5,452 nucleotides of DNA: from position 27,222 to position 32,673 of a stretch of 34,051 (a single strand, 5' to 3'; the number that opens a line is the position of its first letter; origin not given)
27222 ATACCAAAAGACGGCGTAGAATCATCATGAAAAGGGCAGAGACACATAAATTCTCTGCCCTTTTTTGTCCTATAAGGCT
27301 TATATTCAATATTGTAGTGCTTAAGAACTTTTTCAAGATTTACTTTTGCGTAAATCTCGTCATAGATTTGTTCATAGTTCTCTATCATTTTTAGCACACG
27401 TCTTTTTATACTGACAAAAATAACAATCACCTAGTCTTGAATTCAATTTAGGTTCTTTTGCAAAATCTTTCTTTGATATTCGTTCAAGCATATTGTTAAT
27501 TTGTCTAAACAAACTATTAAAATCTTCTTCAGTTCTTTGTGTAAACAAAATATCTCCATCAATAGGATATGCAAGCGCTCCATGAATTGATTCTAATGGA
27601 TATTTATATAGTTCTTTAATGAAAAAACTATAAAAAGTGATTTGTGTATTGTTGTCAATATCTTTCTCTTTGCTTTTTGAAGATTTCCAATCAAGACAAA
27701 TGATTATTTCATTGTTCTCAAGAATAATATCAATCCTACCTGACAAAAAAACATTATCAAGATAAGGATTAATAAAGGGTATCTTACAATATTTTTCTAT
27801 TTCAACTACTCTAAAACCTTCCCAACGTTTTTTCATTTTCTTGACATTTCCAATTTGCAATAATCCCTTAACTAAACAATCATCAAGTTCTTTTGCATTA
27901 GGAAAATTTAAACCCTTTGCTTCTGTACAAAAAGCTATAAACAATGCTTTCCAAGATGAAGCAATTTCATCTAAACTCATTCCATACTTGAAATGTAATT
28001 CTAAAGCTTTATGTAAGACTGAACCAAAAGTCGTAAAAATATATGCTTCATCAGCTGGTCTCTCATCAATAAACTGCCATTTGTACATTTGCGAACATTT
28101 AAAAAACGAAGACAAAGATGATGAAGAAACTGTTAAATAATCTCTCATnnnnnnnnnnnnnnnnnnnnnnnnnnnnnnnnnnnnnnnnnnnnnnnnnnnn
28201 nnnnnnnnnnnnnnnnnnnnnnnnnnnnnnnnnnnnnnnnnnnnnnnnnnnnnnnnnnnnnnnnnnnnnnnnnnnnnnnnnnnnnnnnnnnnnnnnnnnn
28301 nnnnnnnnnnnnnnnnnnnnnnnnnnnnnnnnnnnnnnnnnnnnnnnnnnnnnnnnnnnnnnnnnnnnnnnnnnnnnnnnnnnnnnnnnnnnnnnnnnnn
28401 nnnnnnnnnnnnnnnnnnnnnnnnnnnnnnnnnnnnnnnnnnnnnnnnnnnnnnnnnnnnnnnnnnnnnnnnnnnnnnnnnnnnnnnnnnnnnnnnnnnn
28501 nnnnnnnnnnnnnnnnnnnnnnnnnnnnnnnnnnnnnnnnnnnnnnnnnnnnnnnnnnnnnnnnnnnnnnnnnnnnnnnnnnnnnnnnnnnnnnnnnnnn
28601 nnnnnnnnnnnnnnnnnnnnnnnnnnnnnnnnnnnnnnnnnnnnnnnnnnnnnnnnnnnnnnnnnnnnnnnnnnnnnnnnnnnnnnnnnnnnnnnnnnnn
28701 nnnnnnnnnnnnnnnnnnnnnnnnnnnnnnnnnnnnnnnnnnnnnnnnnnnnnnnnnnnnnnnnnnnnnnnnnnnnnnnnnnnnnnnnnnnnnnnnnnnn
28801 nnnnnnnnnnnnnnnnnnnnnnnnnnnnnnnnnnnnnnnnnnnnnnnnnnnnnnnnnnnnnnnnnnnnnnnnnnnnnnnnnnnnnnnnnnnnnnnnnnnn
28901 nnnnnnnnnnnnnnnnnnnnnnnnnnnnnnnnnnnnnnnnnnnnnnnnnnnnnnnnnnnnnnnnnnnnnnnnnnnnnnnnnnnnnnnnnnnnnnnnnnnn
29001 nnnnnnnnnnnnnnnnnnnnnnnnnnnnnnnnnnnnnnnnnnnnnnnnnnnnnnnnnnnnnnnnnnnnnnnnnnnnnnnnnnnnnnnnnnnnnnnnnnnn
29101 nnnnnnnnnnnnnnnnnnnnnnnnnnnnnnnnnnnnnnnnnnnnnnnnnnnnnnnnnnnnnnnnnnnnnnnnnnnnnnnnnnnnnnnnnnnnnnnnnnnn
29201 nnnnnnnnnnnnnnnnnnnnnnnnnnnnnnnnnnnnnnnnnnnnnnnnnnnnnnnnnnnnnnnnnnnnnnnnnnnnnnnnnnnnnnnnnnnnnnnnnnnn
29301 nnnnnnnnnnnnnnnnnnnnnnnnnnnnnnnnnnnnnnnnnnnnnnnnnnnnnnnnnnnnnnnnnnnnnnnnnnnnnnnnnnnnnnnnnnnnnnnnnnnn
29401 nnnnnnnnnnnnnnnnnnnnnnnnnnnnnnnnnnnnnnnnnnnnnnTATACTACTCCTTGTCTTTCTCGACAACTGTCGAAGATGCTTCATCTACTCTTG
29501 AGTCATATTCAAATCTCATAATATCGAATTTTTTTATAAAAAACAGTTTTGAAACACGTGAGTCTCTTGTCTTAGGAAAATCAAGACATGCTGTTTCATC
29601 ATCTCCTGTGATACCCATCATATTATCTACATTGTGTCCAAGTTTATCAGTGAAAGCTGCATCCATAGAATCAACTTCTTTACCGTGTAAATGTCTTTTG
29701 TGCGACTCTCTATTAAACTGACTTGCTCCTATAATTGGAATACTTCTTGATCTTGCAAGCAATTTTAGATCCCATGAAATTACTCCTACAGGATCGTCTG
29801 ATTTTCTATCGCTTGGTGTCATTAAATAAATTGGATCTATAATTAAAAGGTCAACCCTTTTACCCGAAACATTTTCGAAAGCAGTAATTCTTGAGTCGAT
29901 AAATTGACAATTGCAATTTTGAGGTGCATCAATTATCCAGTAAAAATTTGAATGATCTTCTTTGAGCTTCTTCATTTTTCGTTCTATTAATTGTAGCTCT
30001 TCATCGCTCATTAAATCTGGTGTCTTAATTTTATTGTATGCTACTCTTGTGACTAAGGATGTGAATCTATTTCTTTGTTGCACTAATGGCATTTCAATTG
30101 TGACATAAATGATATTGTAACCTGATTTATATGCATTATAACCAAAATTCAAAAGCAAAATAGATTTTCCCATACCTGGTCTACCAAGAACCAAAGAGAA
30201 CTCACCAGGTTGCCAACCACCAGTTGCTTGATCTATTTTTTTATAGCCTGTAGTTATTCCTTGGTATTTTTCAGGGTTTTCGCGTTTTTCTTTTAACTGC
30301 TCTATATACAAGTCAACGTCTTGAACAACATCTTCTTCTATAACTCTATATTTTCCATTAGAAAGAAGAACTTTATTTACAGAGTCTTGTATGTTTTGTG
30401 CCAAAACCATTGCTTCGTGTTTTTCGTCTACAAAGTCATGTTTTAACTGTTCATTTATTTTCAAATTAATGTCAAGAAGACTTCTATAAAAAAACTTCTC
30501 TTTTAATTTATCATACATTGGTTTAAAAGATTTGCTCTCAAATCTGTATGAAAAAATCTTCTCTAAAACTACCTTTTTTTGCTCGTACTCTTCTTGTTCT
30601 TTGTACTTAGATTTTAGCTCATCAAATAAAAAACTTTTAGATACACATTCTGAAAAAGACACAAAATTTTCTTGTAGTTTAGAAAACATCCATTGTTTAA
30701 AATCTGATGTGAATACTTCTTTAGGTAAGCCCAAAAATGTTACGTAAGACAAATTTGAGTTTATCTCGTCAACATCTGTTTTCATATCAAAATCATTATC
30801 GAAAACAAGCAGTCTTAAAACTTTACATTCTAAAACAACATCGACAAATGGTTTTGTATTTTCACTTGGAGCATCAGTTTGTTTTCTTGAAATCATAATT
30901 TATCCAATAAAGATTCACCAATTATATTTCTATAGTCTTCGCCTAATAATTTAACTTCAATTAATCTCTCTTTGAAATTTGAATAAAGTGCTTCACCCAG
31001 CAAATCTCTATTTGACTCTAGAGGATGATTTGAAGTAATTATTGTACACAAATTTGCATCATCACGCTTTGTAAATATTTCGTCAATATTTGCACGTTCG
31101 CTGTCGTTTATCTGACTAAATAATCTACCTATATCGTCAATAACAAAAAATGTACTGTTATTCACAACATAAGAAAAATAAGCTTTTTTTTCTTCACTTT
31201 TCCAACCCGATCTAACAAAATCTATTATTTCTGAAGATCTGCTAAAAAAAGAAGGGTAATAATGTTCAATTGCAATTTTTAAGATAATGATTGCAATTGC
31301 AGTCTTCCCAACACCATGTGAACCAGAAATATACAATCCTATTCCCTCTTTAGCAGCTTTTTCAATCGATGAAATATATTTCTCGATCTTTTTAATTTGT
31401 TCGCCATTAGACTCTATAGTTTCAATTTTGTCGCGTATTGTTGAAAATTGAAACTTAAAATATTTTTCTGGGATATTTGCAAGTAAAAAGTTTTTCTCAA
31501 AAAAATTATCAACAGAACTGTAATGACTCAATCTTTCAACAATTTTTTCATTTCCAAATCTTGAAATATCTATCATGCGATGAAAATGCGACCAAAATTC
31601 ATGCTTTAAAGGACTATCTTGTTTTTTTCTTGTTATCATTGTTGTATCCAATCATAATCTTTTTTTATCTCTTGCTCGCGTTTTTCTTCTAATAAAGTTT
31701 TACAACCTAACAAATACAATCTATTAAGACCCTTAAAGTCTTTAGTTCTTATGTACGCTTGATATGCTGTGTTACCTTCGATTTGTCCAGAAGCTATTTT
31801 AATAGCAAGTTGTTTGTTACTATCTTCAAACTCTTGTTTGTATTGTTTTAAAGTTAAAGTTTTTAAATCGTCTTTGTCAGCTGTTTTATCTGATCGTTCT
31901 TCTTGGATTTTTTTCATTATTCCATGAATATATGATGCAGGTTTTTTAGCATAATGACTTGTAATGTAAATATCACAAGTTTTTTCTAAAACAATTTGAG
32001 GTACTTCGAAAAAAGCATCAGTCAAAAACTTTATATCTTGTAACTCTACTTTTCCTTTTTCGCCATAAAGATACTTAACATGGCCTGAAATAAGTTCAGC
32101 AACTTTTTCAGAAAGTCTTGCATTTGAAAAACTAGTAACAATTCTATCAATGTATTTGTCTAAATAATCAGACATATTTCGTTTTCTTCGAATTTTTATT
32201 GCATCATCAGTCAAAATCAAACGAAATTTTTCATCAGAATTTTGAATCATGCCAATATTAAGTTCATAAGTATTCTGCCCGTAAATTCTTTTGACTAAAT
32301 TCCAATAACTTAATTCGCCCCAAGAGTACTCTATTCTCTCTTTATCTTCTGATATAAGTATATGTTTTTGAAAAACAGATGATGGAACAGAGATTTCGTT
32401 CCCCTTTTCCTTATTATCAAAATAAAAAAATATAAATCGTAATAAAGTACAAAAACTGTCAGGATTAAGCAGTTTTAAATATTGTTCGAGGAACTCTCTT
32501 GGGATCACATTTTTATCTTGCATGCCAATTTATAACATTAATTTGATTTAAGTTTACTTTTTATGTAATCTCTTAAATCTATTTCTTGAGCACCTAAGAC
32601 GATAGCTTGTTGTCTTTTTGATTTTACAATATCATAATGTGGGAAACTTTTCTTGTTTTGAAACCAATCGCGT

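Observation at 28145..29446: Full-length trigger factor homologue encoded inside a phage replication module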

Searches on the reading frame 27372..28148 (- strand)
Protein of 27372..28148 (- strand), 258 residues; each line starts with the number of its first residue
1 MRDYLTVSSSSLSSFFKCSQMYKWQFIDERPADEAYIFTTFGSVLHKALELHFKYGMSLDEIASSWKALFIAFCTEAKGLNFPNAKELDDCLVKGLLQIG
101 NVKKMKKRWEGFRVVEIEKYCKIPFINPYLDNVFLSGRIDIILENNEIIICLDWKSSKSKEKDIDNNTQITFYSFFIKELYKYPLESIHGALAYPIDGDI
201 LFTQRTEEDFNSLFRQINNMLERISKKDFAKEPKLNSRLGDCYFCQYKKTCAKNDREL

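Call 10: search_protein_families(library=phrogs, proteins=[window:27372-28148:-], max_evalue=0.001)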
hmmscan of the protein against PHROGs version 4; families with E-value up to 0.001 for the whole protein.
window:27372-28148:- (258 aa): 4 families
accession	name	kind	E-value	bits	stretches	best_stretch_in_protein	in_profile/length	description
phrog_69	-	DNA, RNA and nucleotide metabolism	1.5e-17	64.7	1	6-255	89-327/501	exonuclease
phrog_1218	-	DNA, RNA and nucleotide metabolism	1e-16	62.1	1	3-182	6-190/364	exonuclease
phrog_298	-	DNA, RNA and nucleotide metabolism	3.2e-09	37.6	1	135-226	166-264/293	exonuclease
phrog_1706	-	DNA, RNA and nucleotide metabolism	2.4e-06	28.2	1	13-256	53-247/293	CRISPR/Cas system associated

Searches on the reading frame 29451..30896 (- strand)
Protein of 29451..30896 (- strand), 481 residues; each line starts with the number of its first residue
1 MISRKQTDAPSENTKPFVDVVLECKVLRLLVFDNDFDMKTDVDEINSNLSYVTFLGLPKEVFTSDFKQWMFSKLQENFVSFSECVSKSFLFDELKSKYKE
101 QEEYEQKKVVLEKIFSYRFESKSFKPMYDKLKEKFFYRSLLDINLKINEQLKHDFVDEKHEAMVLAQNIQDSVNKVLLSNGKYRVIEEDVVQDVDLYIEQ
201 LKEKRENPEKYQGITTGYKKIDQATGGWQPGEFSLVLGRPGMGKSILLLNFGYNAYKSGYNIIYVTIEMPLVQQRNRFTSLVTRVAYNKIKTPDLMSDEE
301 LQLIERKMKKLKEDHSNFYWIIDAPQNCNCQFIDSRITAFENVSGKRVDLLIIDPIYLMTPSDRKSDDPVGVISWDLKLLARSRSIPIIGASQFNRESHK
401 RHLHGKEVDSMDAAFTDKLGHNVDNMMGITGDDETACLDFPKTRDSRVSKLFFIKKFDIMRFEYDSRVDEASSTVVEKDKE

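Call 10: search_protein_families(library=phrogs, proteins=[window:29451-30896:-], max_evalue=0.001)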
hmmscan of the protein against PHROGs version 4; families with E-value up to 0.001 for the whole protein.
window:29451-30896:- (481 aa): 5 families
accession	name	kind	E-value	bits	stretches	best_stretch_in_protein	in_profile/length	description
phrog_19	-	DNA, RNA and nucleotide metabolism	1.3e-56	193.7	1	18-463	159-579/621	DnaB-like replicative helicase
phrog_243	-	DNA, RNA and nucleotide metabolism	2.5e-20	73.5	1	199-401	5-198/273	DnaB-like replicative helicase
phrog_239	-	DNA, RNA and nucleotide metabolism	3.9e-20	73.4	1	188-451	318-574/801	DNA primase/helicase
phrog_23150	-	unknown function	1.5e-05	25.7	1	168-249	130-212/217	-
phrog_11530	-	unknown function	0.00022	22.1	1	329-401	15-87/184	-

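Call 93: find_related_loci(query=A3, collection=viral_contigs, flank=6000)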
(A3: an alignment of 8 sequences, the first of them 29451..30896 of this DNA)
Query A3 (481 aa) in viral_contigs; peptide patterns used: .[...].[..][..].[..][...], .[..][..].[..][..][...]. (x = any residue, [..] = any of these).
96 stretches matched a pattern; 13 encode a relative of the query (tblastn E <= 1e-3); 13 distinct loci.
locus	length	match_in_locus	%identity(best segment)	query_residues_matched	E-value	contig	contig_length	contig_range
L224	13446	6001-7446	81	1-481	0e+0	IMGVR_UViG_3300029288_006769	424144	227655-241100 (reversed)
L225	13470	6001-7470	76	1-481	0e+0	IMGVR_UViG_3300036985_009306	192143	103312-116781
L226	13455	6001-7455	71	1-481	0e+0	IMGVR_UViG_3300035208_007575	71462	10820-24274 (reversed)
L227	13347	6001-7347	51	15-462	4e-158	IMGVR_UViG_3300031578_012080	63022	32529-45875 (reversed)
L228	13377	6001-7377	46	15-470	5e-140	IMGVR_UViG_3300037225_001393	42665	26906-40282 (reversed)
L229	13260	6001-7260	41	45-470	3e-109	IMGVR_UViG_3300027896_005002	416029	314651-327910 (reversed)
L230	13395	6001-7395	39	2-465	7e-109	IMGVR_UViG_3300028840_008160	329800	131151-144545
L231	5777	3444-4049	25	216-398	1e-8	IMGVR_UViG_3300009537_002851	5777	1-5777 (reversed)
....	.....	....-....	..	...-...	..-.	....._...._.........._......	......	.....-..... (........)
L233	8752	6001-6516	23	226-396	6e-7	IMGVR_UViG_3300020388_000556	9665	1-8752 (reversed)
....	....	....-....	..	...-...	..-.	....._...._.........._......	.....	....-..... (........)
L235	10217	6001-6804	23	226-481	8e-6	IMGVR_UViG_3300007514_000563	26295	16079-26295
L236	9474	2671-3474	23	226-481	8e-6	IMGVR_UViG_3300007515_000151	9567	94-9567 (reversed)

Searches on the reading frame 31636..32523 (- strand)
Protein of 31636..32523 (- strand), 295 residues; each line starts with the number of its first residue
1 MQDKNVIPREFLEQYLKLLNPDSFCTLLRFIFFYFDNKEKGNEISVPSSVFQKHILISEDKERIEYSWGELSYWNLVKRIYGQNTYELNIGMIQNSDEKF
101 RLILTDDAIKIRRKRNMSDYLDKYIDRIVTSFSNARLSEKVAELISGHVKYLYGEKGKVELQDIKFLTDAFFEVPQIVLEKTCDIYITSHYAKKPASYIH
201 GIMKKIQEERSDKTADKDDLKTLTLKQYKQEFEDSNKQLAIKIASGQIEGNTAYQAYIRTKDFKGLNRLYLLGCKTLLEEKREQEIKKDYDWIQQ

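Call 10: search_protein_families(library=phrogs, proteins=[window:31636-32523:-], max_evalue=0.001)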
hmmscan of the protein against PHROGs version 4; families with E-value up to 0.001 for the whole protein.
window:31636-32523:- (295 aa): 0 families

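Call 42: search_protein_families(library=pfam, proteins=[window:31636-32523:-], max_evalue=0.001)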
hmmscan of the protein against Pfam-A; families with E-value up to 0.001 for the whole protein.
window:31636-32523:- (295 aa): 0 families
